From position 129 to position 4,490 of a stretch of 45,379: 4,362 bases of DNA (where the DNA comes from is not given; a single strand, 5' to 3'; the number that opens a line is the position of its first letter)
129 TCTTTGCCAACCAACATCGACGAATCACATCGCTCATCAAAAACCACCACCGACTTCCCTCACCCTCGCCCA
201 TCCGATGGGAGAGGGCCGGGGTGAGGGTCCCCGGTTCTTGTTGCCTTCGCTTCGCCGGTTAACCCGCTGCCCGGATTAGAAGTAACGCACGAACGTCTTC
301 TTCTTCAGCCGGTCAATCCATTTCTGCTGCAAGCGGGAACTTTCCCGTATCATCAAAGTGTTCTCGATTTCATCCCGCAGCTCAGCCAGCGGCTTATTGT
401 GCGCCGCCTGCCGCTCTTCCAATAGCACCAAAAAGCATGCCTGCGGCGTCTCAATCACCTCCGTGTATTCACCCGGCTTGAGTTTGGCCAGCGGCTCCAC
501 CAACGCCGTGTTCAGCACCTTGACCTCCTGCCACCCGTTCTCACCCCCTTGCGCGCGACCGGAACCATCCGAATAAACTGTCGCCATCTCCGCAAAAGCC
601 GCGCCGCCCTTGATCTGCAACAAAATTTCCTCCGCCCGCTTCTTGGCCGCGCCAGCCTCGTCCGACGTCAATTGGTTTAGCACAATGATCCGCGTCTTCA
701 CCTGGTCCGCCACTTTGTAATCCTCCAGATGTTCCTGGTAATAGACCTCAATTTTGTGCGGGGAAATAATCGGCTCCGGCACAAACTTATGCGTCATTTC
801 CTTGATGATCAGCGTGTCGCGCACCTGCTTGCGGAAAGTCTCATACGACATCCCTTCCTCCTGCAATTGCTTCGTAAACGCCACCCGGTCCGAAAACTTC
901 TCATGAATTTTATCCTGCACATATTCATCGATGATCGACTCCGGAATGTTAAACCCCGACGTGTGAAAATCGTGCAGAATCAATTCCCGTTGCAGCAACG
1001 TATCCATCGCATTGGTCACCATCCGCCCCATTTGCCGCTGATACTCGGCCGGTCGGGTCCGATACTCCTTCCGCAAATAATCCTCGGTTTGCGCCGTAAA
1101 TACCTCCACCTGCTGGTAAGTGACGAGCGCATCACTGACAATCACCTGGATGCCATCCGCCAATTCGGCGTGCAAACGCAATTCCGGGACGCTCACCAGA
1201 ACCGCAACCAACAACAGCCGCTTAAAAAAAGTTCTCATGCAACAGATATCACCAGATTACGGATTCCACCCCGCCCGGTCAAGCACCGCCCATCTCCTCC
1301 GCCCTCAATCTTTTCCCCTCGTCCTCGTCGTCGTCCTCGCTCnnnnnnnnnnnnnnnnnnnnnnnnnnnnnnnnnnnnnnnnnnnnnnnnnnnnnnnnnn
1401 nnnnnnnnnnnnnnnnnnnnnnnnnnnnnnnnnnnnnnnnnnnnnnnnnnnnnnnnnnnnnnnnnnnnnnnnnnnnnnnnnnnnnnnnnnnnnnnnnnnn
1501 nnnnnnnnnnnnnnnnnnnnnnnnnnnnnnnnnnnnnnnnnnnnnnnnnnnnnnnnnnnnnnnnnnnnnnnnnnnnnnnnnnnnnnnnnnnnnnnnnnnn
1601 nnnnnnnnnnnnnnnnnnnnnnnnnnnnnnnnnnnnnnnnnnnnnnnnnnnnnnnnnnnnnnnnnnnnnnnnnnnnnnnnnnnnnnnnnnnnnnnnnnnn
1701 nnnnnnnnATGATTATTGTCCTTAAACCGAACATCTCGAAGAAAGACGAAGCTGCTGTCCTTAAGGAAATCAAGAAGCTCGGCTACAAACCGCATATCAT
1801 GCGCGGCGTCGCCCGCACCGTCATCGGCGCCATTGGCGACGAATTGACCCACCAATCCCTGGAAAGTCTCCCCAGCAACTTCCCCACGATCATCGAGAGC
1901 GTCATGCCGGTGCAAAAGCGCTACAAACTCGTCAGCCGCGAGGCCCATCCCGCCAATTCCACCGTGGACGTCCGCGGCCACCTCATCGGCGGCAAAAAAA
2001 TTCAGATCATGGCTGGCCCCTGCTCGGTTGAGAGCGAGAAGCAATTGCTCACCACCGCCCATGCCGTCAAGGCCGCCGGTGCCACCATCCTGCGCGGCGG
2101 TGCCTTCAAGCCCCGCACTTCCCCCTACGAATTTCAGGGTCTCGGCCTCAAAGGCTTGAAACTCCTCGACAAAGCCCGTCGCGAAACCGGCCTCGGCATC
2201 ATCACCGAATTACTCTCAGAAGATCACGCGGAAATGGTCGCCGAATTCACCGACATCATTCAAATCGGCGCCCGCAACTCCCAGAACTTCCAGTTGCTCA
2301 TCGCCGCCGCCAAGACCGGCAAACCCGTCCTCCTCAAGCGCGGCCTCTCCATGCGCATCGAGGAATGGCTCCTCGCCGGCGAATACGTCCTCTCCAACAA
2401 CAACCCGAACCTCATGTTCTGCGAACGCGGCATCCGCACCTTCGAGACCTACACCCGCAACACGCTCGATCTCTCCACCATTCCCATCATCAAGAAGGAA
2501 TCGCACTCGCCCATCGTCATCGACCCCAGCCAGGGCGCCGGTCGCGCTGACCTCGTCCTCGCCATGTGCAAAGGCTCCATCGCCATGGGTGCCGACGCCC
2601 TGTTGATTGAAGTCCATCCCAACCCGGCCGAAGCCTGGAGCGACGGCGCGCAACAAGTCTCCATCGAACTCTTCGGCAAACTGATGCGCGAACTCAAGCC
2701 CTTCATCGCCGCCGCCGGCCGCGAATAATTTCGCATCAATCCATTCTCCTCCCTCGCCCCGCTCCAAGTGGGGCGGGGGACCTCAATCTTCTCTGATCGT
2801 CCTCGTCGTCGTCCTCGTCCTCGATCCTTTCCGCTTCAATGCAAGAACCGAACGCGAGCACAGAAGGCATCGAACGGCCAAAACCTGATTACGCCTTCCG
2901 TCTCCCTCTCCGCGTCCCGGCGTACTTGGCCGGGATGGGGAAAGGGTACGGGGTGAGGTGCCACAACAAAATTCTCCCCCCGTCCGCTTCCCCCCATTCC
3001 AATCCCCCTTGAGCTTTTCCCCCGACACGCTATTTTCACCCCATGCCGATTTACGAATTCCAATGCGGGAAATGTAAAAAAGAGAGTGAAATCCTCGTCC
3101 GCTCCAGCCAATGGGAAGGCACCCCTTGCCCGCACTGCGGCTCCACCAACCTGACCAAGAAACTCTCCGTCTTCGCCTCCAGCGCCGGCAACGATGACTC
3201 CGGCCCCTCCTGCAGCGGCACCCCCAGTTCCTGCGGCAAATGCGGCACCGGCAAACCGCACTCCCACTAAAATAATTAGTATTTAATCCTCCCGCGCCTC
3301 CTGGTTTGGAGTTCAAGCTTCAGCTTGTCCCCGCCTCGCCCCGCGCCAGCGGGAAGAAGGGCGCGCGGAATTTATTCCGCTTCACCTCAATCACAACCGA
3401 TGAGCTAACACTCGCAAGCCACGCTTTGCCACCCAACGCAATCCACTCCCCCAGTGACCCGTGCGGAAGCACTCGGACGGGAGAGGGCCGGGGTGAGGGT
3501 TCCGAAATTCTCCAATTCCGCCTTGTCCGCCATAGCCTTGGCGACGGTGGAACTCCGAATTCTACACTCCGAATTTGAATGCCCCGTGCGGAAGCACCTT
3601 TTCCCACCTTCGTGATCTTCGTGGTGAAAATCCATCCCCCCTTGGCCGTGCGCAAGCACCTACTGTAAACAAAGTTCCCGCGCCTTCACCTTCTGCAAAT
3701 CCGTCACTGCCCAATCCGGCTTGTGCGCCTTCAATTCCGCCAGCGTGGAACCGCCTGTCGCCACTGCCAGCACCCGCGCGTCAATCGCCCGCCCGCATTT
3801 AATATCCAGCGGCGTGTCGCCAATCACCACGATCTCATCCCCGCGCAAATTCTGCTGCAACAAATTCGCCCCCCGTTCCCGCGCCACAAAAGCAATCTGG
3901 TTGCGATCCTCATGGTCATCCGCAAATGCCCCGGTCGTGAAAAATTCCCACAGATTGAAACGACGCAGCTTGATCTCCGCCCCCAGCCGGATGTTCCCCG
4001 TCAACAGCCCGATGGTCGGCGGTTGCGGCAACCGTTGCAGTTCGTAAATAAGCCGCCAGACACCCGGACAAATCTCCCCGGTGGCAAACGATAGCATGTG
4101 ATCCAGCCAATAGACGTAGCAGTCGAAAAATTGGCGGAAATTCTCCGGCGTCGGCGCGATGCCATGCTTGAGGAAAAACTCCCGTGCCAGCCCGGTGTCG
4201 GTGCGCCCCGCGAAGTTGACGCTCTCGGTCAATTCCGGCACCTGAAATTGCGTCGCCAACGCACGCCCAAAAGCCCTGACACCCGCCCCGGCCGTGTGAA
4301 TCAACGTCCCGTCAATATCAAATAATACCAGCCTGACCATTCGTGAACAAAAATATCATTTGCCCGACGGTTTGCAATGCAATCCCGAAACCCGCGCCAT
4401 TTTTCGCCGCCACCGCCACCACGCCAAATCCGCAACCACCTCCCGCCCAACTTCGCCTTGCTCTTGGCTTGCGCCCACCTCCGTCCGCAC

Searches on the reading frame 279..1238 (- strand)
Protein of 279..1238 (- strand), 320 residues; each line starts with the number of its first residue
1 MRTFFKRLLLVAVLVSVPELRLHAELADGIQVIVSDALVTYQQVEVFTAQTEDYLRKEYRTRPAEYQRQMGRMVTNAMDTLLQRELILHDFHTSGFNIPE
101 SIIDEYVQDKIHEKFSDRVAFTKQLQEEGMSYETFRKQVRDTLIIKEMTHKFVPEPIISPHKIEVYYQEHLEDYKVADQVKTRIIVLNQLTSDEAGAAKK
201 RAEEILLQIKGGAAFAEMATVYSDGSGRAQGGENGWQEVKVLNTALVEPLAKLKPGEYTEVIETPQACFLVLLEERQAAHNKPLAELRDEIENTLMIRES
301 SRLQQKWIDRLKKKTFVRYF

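Call 11: search_protein_families(library=pfam, proteins=[window:279-1238:-])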
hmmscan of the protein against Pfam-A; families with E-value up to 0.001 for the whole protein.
window:279-1238:- (320 aa): 5 families
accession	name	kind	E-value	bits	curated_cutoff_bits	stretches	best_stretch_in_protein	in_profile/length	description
PF13616.12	Rotamase_3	-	1.7e-13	51.6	22.5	1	174-274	10-113/116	PPIC-type PPIASE domain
PF13145.12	Rotamase_2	-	8.2e-12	46.4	27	1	159-289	2-121/121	PPIC-type PPIASE domain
PF00639.27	Rotamase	-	1.1e-11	46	21.7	1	191-274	11-96/97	PPIC-type PPIASE domain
PF13624.11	SurA_N_3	-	1.3e-07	32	27.2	1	33-148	43-161/162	SurA-like N-terminal domain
PF09312.16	SurA_N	-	2e-07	31.6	30.8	1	28-148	2-117/118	SurA N-terminal domain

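Call 60: list_cluster_members(proteins=[window:279-1238:-, window:1709-2725:+, window:3663-4340:-, window:4505-8137:+, window:9008-10639:-, window:10943-12883:-, window:15890-17341:-, window:17336-18352:+, window:23480-24421:-, window:24431-24964:-])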
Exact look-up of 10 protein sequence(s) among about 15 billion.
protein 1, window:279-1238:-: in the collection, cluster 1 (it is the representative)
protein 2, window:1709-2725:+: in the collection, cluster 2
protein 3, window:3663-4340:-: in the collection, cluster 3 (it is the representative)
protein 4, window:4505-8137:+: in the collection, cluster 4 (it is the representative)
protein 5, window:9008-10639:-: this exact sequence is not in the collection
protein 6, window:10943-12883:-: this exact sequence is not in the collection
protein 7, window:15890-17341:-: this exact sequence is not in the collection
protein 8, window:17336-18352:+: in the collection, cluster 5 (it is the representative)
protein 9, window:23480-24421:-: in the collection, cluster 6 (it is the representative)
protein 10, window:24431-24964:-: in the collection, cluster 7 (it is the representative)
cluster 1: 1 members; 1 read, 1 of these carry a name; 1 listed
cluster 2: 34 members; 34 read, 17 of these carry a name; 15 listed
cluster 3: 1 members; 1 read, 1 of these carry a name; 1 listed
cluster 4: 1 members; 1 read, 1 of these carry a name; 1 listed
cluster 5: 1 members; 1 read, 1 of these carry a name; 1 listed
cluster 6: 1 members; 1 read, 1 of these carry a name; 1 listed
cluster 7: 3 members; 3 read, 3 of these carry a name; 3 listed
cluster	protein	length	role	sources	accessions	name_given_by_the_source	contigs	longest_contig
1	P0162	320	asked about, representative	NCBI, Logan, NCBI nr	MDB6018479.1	MAG: Peptidylprolyl isomerase [Pedosphaera sp.] | Peptidylprolyl isomerase [Pedosphaera sp.]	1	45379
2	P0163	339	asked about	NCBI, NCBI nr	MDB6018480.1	MAG: phospho-2-dehydro-3-deoxyheptonate aldolase [Pedosphaera sp.] | phospho-2-dehydro-3-deoxyheptonate aldolase [Pedosphaera sp.]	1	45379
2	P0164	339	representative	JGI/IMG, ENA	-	-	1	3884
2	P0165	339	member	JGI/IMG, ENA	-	3-deoxy-7-phosphoheptulonate synthase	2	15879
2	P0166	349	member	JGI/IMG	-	3-deoxy-7-phosphoheptulonate synthase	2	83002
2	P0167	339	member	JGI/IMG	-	3-deoxy-7-phosphoheptulonate synthase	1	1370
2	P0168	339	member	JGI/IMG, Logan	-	3-deoxy-7-phosphoheptulonate synthase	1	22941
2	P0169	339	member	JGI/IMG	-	3-deoxy-7-phosphoheptulonate synthase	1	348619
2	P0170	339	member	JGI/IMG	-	3-deoxy-7-phosphoheptulonate synthase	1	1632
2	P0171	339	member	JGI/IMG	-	3-deoxy-7-phosphoheptulonate synthase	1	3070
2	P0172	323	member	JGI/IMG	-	3-deoxy-7-phosphoheptulonate synthase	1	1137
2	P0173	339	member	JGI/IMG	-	3-deoxy-7-phosphoheptulonate synthase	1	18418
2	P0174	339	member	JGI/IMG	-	3-deoxy-7-phosphoheptulonate synthase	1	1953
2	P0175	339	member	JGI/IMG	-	3-deoxy-7-phosphoheptulonate synthase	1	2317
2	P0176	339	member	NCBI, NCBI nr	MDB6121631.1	MAG: phospho-2-dehydro-3-deoxyheptonate aldolase [Pedosphaera sp.] | phospho-2-dehydro-3-deoxyheptonate aldolase [Pedosphaera sp.]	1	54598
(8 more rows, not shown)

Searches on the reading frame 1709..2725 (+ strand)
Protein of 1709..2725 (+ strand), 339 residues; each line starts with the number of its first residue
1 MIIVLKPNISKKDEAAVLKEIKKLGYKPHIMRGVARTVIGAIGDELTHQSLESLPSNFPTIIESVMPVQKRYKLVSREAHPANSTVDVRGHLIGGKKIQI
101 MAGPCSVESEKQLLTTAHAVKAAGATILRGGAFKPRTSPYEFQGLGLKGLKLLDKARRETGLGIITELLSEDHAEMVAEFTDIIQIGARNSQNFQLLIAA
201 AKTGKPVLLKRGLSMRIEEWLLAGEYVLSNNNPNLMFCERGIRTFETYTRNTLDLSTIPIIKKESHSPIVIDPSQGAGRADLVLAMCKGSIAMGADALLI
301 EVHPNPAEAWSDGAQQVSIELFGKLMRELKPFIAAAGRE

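Call 11: search_protein_families(library=pfam, proteins=[window:1709-2725:+])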
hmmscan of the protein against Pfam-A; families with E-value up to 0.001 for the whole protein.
window:1709-2725:+ (339 aa): 3 families
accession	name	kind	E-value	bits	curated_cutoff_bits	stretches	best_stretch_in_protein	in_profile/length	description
PF00793.26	DAHP_synth_1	-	1.7e-72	244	25.5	1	94-330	13-265/270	DAHP synthetase I family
PF18152.6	DAHP_snth_FXD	-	1.8e-17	63.3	27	1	1-70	1-67/67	DAHP synthase ferredoxin-like domain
PF03102.20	NeuB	-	0.00069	19.6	22.1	0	147-234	55-142/241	NeuB family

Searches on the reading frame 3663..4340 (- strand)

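Call 11: search_protein_families(library=pfam, proteins=[window:3663-4340:-])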
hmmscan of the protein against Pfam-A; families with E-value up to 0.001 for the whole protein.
window:3663-4340:- (226 aa): 4 families
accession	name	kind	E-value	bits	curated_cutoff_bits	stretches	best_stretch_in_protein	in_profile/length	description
PF13419.12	HAD_2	-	3.2e-13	50.6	23.8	1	5-193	1-178/178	Haloacid dehalogenase-like hydrolase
PF00702.32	Hydrolase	-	6.6e-10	40.1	26.4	1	2-186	1-190/191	haloacid dehalogenase-like hydrolase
PF13242.12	Hydrolase_like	-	3.8e-09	36.8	22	1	164-216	18-73/75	HAD-hyrolase-like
PF12710.13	HAD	-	4e-09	37.6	27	1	5-184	1-189/189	haloacid dehalogenase-like hydrolase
